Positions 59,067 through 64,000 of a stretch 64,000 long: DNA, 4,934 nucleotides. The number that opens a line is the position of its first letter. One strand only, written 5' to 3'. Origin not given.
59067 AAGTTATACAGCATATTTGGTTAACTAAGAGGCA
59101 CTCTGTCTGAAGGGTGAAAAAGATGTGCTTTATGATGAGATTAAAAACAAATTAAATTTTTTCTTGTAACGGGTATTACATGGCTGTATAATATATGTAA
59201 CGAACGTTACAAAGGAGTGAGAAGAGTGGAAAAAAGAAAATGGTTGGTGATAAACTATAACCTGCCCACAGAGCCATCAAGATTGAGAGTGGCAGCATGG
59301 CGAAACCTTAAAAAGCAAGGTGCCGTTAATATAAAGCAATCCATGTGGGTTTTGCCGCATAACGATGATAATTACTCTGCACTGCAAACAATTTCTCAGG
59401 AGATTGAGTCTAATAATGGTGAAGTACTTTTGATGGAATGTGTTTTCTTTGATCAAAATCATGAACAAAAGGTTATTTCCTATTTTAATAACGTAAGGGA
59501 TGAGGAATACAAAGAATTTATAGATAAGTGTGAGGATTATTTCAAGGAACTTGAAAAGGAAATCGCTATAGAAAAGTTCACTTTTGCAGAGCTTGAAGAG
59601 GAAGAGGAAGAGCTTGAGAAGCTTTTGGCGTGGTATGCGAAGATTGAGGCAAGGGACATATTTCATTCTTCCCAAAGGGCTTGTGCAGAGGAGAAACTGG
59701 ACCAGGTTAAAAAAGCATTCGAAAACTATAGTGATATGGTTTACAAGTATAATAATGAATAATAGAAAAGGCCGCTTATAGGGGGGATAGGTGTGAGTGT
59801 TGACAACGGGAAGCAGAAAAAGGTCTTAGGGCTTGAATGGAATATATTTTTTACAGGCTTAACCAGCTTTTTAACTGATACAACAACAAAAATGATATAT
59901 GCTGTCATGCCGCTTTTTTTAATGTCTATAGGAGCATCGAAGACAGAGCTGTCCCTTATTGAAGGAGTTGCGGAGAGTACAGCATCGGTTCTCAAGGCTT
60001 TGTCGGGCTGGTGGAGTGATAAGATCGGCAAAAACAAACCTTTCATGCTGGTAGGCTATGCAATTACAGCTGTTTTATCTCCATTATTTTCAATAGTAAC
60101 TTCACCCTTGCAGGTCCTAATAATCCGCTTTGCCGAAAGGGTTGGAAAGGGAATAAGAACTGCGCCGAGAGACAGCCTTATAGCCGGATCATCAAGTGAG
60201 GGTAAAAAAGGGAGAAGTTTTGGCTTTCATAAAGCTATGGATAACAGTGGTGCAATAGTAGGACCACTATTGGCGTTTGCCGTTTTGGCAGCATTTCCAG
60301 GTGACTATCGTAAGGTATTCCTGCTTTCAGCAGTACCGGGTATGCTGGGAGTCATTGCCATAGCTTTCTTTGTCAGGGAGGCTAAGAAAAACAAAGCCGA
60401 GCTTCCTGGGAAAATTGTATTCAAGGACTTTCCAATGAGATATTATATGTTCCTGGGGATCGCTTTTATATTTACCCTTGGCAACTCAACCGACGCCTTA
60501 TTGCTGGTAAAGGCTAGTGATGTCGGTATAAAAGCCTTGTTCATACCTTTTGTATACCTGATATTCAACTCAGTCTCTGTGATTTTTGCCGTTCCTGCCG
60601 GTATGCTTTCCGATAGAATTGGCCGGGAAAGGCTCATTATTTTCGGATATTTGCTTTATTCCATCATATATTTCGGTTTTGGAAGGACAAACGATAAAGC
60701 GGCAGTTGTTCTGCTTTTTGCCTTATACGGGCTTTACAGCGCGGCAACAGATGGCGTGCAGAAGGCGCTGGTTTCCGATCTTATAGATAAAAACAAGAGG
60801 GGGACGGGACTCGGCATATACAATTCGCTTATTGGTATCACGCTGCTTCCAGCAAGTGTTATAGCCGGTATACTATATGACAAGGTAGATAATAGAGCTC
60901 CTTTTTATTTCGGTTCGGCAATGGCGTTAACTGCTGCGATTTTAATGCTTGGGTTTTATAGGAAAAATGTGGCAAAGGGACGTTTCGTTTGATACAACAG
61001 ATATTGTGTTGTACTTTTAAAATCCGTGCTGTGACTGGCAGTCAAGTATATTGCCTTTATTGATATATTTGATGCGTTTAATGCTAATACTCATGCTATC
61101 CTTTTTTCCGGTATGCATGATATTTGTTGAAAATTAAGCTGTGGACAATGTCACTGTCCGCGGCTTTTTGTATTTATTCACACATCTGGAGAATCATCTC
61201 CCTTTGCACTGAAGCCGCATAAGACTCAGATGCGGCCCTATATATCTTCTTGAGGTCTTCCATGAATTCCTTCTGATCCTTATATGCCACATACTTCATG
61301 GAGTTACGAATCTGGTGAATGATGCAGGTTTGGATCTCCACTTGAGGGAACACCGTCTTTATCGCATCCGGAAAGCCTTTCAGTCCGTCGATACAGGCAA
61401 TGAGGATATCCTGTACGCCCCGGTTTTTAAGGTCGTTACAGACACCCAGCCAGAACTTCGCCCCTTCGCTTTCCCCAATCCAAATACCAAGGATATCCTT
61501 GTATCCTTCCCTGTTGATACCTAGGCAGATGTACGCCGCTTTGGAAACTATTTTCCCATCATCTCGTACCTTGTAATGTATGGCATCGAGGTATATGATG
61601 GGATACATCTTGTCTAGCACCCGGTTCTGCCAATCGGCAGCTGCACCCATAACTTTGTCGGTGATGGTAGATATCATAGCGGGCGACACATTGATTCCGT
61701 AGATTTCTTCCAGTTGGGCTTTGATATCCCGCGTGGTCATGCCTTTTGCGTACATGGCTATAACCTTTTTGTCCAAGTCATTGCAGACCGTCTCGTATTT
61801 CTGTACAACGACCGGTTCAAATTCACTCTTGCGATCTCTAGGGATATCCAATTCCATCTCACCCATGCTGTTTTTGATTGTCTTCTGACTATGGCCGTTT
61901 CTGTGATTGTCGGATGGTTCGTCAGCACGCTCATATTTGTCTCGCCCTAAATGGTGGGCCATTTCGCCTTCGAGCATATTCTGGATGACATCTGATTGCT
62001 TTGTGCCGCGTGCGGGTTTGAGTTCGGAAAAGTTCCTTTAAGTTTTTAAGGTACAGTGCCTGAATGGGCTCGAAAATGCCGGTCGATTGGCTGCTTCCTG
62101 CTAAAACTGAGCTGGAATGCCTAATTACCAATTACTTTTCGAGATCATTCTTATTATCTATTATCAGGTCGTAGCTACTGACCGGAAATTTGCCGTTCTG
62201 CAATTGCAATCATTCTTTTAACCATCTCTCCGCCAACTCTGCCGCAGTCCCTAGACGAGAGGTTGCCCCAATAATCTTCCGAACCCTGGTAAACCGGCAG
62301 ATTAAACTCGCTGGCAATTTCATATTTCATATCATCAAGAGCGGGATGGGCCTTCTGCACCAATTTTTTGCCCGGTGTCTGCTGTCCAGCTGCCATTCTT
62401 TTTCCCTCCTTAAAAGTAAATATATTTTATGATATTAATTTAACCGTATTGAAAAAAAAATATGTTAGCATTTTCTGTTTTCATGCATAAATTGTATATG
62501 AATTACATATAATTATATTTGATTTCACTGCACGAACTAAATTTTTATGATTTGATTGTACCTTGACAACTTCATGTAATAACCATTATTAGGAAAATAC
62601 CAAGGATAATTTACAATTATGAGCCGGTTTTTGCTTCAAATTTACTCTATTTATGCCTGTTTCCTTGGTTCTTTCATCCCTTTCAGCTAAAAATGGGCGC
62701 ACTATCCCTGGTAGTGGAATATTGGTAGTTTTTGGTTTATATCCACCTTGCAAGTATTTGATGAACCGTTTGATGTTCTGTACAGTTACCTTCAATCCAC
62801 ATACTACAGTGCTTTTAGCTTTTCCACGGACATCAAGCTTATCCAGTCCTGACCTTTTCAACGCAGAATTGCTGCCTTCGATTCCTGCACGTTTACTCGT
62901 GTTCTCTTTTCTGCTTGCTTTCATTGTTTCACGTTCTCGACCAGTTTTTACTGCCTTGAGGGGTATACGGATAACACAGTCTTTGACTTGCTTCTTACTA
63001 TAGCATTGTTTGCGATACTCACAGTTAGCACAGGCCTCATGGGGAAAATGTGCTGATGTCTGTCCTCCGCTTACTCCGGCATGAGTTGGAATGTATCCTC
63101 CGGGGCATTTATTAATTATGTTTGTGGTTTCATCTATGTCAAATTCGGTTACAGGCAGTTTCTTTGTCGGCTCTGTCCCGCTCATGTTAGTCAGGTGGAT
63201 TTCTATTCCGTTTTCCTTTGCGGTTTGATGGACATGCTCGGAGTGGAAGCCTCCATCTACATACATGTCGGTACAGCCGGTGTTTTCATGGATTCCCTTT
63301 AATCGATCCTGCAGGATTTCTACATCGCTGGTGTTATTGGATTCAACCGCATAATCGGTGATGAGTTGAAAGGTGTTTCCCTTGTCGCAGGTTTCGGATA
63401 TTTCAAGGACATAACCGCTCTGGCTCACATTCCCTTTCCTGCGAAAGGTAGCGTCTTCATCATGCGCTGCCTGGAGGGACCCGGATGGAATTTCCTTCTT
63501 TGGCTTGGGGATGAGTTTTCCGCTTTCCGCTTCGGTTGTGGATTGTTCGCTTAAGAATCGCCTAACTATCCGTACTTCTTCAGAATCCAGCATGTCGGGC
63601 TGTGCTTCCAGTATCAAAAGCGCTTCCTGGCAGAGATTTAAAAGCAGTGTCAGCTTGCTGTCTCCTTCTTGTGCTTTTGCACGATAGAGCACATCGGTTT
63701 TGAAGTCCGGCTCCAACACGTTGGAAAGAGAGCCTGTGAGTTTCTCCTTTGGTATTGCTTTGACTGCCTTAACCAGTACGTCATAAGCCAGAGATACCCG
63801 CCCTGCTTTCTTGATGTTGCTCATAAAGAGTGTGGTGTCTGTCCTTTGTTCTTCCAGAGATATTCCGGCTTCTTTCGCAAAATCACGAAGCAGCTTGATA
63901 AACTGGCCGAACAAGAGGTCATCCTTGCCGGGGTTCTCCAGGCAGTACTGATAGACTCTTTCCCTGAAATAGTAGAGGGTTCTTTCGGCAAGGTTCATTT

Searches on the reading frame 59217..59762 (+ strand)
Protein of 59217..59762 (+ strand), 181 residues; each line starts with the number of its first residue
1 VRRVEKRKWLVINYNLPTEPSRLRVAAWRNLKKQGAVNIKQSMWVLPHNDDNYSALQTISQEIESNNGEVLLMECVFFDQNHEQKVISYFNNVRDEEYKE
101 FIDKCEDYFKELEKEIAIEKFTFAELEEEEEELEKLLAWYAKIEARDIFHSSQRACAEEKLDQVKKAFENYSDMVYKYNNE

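Call 85: search_protein_families(library=pfam, proteins=[window:59217-59762:+], max_evalue=0.00001)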
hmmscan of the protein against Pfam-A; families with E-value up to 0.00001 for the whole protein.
window:59217-59762:+ (181 aa): 1 family
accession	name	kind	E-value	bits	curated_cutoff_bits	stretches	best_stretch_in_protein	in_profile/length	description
PF20229.3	ChrB_N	-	1.2e-48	165.5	23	1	24-179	1-156/159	Protein ChrB, N-terminal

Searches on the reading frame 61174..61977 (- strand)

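Call 85: search_protein_families(library=pfam, proteins=[window:61174-61977:-], max_evalue=0.00001)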
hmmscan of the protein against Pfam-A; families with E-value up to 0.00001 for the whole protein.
window:61174-61977:- (267 aa): 1 family
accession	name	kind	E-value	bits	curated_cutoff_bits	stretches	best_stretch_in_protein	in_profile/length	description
PF00872.24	Transposase_mut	-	7.1e-91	305.4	21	1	2-255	38-290/379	Transposase, Mutator family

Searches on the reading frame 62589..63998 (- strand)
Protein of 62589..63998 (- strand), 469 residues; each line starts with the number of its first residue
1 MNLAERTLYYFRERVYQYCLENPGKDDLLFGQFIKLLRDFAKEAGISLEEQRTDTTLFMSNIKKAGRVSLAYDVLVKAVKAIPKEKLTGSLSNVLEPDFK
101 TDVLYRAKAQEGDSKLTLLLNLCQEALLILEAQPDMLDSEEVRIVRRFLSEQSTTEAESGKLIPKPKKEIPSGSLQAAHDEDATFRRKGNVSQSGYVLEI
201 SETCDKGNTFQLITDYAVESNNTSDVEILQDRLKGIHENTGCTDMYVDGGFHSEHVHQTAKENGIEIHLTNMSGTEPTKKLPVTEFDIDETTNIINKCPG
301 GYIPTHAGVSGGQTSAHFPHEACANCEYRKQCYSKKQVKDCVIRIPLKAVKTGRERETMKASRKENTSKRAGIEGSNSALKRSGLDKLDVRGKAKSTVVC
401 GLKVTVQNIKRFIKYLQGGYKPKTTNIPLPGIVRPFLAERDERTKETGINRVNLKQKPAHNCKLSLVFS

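Call 85: search_protein_families(library=pfam, proteins=[window:62589-63998:-], max_evalue=0.00001)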
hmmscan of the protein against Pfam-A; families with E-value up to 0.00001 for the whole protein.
window:62589-63998:- (469 aa): 2 families
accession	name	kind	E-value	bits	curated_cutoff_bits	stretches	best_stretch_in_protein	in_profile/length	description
PF13751.12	DDE_Tnp_1_6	-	7.3e-15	55.8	25.1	1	311-412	20-124/125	Transposase DDE domain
PF01609.27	DDE_Tnp_1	-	9.3e-07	29.2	23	1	211-408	47-199/200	Transposase DDE domain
